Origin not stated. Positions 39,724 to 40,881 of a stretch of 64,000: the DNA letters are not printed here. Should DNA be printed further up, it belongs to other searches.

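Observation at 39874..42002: Orphan RnfD/NqrB homolog next to a Cys-rich DUF2284 protein and ferritin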

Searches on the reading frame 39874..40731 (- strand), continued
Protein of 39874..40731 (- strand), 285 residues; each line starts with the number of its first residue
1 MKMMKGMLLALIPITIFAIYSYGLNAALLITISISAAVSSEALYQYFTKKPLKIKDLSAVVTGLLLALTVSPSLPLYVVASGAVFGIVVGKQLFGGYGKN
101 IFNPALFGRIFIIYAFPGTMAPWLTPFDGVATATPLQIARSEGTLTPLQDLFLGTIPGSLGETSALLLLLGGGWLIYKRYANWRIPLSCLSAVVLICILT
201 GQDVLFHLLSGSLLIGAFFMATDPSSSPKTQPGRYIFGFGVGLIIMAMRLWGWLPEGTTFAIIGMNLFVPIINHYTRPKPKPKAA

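Call 14: find_encoding_contigs(protein=P0087, flank=10000, max_places=2)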
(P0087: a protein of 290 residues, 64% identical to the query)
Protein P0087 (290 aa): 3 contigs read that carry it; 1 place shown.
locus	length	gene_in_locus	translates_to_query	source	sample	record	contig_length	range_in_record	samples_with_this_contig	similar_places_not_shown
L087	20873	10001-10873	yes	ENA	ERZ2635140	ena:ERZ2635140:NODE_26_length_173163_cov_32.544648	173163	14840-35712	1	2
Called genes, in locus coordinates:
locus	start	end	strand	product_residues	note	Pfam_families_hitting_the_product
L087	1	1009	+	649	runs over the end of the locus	PF07719:TPR_2 (faint), PF13428:TPR_14 (faint), PF14559:TPR_19 (faint)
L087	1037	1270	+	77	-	-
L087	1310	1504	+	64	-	-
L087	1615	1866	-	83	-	PF20008:DUF6429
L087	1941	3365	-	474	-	PF02934:GatB_N, PF02637:GatB_Yqey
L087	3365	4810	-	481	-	PF01425:Amidase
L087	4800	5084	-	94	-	PF02686:GatC (weak)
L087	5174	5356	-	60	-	-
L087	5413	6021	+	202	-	PF12822:ECF_trnsprt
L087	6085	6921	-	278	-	-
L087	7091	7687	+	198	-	PF02660:G3P_acyltransf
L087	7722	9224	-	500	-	PF00370:FGGY_N, PF02782:FGGY_C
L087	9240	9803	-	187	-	PF04309:G3P_antiterm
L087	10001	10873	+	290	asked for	PF03116:NQR2_RnfD_RnfE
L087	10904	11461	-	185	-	PF14512:TM1586_NiRdase (weak), PF00881:Nitroreductase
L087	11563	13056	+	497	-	PF01144:CoA_trans, PF16957:Mal_decarbox_Al (weak)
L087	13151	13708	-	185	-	PF00881:Nitroreductase, PF14512:TM1586_NiRdase (weak)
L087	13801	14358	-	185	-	PF00293:NUDIX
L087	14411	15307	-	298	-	PF00781:DAGK_cat, PF19279:YegS_C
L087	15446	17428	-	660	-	PF22745:Nlig-Ia, PF01653:DNA_ligase_aden, PF03120:OB_DNA_ligase, PF03119:DNA_ligase_ZBD, PF12826:HHH_2, PF14520:HHH_5, PF00533:BRCT, PF12738:PTCB-BRCT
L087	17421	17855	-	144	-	PF00903:Glyoxalase, PF12681:Glyoxalase_2 (faint), PF18029:Glyoxalase_6 (weak)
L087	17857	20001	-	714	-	PF00580:UvrD-helicase, PF01443:Viral_helicase1 (faint), PF13245:AAA_19, PF13604:AAA_30 (faint), PF13361:UvrD_C, PF13538:UvrD_C_2, PF21196:PcrA_UvrD_tudor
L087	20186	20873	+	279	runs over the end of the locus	PF00149:Metallophos, PF12850:Metallophos_2 (weak)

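Call 15: find_encoding_contigs(protein=P0114, flank=10000, max_places=2)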
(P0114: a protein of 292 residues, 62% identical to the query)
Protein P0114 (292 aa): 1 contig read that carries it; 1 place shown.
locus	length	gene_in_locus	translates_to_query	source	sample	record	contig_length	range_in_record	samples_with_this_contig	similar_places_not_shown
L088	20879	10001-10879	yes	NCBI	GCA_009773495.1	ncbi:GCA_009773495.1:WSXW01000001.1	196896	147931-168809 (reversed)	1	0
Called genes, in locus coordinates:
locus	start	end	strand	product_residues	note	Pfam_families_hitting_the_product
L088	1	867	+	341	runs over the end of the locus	PF00294:PfkB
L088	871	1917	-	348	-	PF12725:DUF3810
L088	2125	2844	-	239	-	-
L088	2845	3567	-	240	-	PF01061:ABC2_membrane (weak), PF24686:FLQE3_permease, PF12698:ABC2_membrane_3 (weak)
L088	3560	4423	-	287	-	PF00005:ABC_tran, PF13304:AAA_21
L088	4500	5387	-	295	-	PF02567:PhzC-PhzF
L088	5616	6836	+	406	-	PF01546:Peptidase_M20, PF07687:M20_dimer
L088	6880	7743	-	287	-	PF00583:Acetyltransf_1, PF13302:Acetyltransf_3 (faint), PF13527:Acetyltransf_9 (faint), PF13508:Acetyltransf_7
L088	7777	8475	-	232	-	PF08220:HTH_DeoR (weak), PF08279:HTH_11, PF13280:WYL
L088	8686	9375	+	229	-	PF12847:Methyltransf_18, PF04816:TrmK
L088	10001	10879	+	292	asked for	PF03116:NQR2_RnfD_RnfE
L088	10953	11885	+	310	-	PF00005:ABC_tran, PF13304:AAA_21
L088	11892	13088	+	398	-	PF12679:ABC2_membrane_2, PF12698:ABC2_membrane_3, PF01061:ABC2_membrane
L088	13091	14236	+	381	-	PF12679:ABC2_membrane_2, PF12698:ABC2_membrane_3, PF01061:ABC2_membrane, PF12730:ABC2_membrane_4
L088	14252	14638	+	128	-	PF00581:Rhodanese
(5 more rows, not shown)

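Call 21: search_protein_families(library=pfam, proteins=[L081:8507-9904:+, L081:9920-10912:+, L081:10917-11468:+, L081:11470-12093:+, L081:12093-12671:+, L081:12688-13542:+], max_evalue=0.00001)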
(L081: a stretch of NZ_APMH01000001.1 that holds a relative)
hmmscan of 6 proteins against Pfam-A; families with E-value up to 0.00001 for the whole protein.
L081:8507-9904:+ (465 aa): 14 families
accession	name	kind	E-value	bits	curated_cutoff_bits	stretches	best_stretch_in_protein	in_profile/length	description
PF01512.22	Complex1_51K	-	6.3e-54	182.4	31.2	1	131-276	1-149/150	Nuo51 FMN-binding domain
PF13375.12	RnfC_N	-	2.3e-36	124.3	25.6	1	7-106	2-101/101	RnfC Barrel sandwich hybrid domain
PF10531.15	SLBB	-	6.2e-13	48.8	27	1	290-338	2-55/55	SLBB domain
PF13237.11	Fer4_10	-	4.4e-10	39.8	25.5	1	367-420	7-53/53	4Fe-4S dicluster domain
PF13187.11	Fer4_9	-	5e-08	33.3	27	1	369-422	2-50/52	4Fe-4S dicluster domain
PF12797.12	Fer4_2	-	1.5e-07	31.3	24.5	0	402-421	3-22/22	4Fe-4S binding domain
PF12838.12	Fer4_7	-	3.2e-07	31.1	27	1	369-421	2-50/52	4Fe-4S dicluster domain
PF00037.32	Fer4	-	1.1e-06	28.6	21.1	0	369-382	8-21/24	4Fe-4S binding domain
PF13534.11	Fer4_17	-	1.5e-06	29.1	22.2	0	398-421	35-58/61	4Fe-4S dicluster domain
PF13183.11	Fer4_8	-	2e-06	28.7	27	0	368-422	4-67/68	4Fe-4S dicluster domain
PF12800.12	Fer4_4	-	2.9e-06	27.6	24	0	368-382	3-17/17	4Fe-4S binding domain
PF12837.12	Fer4_6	-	2.9e-06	27.4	25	0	366-382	6-22/24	4Fe-4S binding domain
PF13484.11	Fer4_16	-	3.6e-06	28.1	30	0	369-382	2-15/66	4Fe-4S double cluster binding domain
PF13746.11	Fer4_18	-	3.6e-06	27.6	27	0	398-428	50-80/114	4Fe-4S dicluster domain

L081:9920-10912:+ (330 aa): 1 family
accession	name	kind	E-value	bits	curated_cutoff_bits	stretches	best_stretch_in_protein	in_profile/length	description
PF03116.20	NQR2_RnfD_RnfE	-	6e-113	377.6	27.7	1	13-327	1-296/296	NQR2, RnfD, RnfE family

L081:10917-11468:+ (183 aa): 1 family
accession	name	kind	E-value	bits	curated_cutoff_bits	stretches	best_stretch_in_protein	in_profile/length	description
PF04205.19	FMN_bind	-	1.4e-20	74.1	22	1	88-173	1-76/77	FMN-binding domain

L081:11470-12093:+ (207 aa): 1 family
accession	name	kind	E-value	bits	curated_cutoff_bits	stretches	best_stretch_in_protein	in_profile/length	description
PF02508.19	Rnf-Nqr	-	9.6e-62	208.5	23.8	1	5-186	2-173/174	Rnf-Nqr subunit, membrane protein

L081:12093-12671:+ (192 aa): 1 family
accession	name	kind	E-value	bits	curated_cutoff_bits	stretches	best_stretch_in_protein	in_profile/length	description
PF02508.19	Rnf-Nqr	-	3.2e-52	177.5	23.8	1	3-190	1-174/174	Rnf-Nqr subunit, membrane protein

L081:12688-13542:+ (284 aa): 9 families
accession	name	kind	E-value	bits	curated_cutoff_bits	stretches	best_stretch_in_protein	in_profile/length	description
PF12838.12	Fer4_7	-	1e-13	52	27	1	142-186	2-52/52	4Fe-4S dicluster domain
PF00037.32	Fer4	-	2.4e-12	46.5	21.1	1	166-188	2-24/24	4Fe-4S binding domain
PF13187.11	Fer4_9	-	4e-11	43.2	27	1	142-187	2-52/52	4Fe-4S dicluster domain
PF04060.18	FeS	-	1e-10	41.6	23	1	44-77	1-33/33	Putative Fe-S cluster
PF12837.12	Fer4_6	-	1.9e-10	40.6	25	1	164-187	1-24/24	4Fe-4S binding domain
PF14697.11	Fer4_21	-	6.8e-10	39.4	35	1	142-188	8-58/59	4Fe-4S dicluster domain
PF13237.11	Fer4_10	-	7.9e-08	32.6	25.5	0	165-227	2-52/53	4Fe-4S dicluster domain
PF25160.1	LdpA_Fe-S-bd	-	5.4e-07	29.7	27.6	0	148-188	9-44/49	LdpA Fe-S cluster-binding domain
PF12797.12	Fer4_2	-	1.5e-06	28.2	24.5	1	164-183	2-21/22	4Fe-4S binding domain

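Call 25: search_solved_structures(query=window:39874-40731:-, show_alignments=3)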
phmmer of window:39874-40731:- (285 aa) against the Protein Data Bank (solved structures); distinct sequences matched with E-value up to 0.001: 6.
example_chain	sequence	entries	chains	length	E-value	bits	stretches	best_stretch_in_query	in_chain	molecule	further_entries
7zc6_D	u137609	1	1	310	2.5e-66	227.2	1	3-279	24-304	RnfD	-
9eri_D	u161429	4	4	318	5.5e-63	216.2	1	3-278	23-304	Na(+)-translocating ferredoxin:NAD(+) oxidoreductase complex subunit D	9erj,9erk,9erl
8ahx_D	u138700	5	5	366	7.5e-52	179.7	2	142-280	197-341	Ion-translocating oxidoreductase complex subunit D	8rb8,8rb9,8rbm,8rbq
9lrr_B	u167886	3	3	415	1.2e-34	123.2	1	60-276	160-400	Na(+)-translocating NADH-quinone reductase subunit B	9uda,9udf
7xk3_B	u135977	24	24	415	1.5e-34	122.9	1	60-276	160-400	Na(+)-translocating NADH-quinone reductase subunit B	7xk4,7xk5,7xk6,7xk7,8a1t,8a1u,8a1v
9ud3_B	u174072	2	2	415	1.2e-33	120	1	60-276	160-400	Na(+)-translocating NADH-quinone reductase subunit B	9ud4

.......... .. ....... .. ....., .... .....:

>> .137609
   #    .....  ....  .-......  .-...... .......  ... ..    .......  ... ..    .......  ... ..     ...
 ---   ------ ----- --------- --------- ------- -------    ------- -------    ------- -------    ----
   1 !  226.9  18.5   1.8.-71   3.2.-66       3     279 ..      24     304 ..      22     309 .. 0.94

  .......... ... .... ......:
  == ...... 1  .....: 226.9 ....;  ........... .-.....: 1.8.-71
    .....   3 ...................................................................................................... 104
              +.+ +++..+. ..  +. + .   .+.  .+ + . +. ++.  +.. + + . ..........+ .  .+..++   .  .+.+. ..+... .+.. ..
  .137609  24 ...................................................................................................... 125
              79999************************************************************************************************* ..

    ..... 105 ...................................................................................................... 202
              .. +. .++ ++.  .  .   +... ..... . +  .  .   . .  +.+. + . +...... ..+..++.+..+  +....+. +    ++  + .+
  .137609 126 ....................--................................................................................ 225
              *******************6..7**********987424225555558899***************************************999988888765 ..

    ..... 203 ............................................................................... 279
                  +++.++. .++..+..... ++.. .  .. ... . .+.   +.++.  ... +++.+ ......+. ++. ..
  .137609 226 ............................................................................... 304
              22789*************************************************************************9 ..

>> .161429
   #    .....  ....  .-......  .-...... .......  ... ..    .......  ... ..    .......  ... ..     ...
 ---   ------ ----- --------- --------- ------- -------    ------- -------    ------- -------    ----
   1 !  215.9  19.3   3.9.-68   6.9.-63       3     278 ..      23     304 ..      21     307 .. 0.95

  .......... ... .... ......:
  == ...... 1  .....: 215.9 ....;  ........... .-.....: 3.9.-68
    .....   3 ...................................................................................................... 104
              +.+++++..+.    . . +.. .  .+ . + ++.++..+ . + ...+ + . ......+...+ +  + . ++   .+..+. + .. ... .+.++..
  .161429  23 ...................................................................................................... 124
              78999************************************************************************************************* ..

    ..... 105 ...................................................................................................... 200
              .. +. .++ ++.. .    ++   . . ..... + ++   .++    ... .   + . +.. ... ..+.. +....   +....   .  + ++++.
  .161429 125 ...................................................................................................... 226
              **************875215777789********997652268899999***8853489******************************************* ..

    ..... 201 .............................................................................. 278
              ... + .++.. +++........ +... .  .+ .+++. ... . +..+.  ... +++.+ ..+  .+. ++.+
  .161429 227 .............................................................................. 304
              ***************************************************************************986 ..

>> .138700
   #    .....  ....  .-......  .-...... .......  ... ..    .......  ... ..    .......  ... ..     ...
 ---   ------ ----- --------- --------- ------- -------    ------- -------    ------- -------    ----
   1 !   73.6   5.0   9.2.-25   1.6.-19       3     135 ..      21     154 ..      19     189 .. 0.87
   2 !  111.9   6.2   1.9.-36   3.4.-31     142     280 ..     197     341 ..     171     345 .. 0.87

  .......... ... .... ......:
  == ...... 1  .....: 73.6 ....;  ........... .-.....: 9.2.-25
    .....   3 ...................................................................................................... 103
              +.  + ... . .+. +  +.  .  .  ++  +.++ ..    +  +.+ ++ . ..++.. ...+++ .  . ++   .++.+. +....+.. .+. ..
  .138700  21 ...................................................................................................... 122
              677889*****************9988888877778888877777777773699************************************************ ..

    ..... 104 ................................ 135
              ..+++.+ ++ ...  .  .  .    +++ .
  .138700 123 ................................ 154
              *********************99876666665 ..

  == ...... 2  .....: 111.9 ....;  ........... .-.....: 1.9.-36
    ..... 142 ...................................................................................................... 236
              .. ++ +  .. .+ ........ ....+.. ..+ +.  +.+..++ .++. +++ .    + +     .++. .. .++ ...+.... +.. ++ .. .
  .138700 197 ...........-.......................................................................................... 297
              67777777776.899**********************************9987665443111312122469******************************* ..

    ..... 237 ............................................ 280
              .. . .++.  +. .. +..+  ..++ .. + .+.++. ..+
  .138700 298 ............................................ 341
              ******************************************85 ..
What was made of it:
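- On RnfD subunit of the Rnf complex (PF03116 / TIGR01946): D128GVATAT134PL aligns to T153 of 7ZC6_D (call 25).
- End-to-end alignment to the solved RnfDs 7ZC6_D and 9ERI_D (call 25). D223, which aligns with the proposed Na+ site D248, is conserved (call 25).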

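Call 53: find_encoding_contigs(protein=P0107, flank=10000, max_places=2)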
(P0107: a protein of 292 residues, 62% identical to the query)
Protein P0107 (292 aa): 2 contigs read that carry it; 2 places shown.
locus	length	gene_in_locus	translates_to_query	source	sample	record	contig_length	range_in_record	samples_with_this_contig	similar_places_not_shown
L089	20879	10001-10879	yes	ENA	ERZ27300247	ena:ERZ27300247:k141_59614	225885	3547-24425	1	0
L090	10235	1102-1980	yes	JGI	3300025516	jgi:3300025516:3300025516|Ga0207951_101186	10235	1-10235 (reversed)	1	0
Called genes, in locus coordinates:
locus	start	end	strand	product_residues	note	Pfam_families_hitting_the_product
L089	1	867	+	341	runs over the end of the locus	PF00294:PfkB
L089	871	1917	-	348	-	PF12725:DUF3810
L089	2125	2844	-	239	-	-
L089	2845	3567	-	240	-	PF01061:ABC2_membrane (weak), PF24686:FLQE3_permease, PF12698:ABC2_membrane_3 (weak)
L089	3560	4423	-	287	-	PF00005:ABC_tran, PF13304:AAA_21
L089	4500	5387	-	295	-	PF02567:PhzC-PhzF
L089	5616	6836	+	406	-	PF01546:Peptidase_M20, PF07687:M20_dimer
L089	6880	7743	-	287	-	PF00583:Acetyltransf_1, PF13302:Acetyltransf_3 (faint), PF13527:Acetyltransf_9 (faint), PF13508:Acetyltransf_7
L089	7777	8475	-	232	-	PF08220:HTH_DeoR (weak), PF08279:HTH_11, PF13280:WYL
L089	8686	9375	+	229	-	PF12847:Methyltransf_18, PF04816:TrmK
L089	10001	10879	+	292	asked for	PF03116:NQR2_RnfD_RnfE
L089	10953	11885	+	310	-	PF00005:ABC_tran, PF13304:AAA_21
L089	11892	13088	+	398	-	PF12679:ABC2_membrane_2, PF12698:ABC2_membrane_3, PF01061:ABC2_membrane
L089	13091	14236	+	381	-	PF12679:ABC2_membrane_2, PF12698:ABC2_membrane_3, PF01061:ABC2_membrane, PF12730:ABC2_membrane_4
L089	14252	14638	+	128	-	PF00581:Rhodanese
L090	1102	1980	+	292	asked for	PF03116:NQR2_RnfD_RnfE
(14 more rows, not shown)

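Call 54: find_encoding_contigs(protein=P0086, flank=10000, max_places=2)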
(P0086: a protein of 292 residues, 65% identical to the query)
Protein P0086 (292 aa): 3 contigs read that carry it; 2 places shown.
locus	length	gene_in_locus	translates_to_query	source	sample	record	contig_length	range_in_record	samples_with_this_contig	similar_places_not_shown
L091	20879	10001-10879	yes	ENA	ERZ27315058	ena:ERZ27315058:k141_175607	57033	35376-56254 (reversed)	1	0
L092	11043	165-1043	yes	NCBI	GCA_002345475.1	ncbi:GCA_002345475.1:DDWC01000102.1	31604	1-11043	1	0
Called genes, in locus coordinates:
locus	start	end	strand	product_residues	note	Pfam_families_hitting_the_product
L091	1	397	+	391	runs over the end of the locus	?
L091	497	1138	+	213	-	-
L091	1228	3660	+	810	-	PF01935:DUF87 (weak)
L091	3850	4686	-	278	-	PF02645:DegV, PF13684:FakA-like_C (weak)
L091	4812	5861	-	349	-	-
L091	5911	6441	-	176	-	PF07155:ECF-ribofla_trS (weak), PF12822:ECF_trnsprt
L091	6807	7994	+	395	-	PF01656:CbiA, PF10609:ParA, PF02579:Nitro_FeMo-Co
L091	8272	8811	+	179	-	PF03358:FMN_red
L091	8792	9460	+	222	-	PF02525:Flavodoxin_2 (faint), PF03358:FMN_red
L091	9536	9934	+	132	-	PF10882:bPH_5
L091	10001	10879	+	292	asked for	PF03116:NQR2_RnfD_RnfE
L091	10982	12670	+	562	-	PF00488:MutS_V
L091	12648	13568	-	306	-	PF10340:Say1_Mug180, PF20434:BD-FAE, PF07859:Abhydrolase_3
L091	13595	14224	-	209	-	PF00440:TetR_N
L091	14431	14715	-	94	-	PF13591:MerR_2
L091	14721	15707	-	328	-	PF00226:DnaJ, PF01556:DnaJ_C, PF27659:CHP02642 (weak)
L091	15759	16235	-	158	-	PF01025:GrpE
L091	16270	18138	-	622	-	PF00012:HSP70, PF21523:ParM_N (faint), PF06723:MreB_Mbl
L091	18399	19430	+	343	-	PF03781:FGE-sulfatase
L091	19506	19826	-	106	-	-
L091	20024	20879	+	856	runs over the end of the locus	PF08448:PAS_4 (weak), PF13426:PAS_9, PF01590:GAF, PF13185:GAF_2 (weak), PF08448:PAS_4, PF00989:PAS (weak), PF00512:HisKA, PF02518:HATPase_c, +2 more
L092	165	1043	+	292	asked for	PF03116:NQR2_RnfD_RnfE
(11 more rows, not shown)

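Call 55: search_protein_representatives(protein=window:39874-40731:-)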
Query: 285 residues. Proteins with E-value up to 0.001 (for the whole library): 7380; up to 1e-10: 4392; up to 1e-30: 932. The best 150 are listed.
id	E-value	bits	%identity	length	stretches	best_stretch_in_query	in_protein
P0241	1.3e-103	362.7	62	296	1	1-274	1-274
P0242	3.9e-73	262.7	49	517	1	2-283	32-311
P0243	4.5e-73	262.5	48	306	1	2-279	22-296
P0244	1.2e-71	257.8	49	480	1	7-280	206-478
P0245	5.6e-70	252.3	46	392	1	4-280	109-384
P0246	1.1e-69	251.4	46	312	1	2-280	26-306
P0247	2.1e-65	237.3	49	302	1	1-280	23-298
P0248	6.0e-64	232.6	49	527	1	4-279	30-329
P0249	9.1e-64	232.0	47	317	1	2-279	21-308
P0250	2.5e-63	230.5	41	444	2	82-280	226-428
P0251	2.2e-62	227.4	45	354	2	118-279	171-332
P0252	3.3e-62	226.9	46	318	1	9-280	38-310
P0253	1.1e-61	225.2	43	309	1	2-280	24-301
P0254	2.1e-61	224.2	46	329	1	4-279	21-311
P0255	2.3e-61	224.1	45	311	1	5-276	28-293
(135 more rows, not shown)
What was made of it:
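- Distinct clade: one 50%-identity representative scores 363 bits, followed by a 100-bit gap to everything else (call 55).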
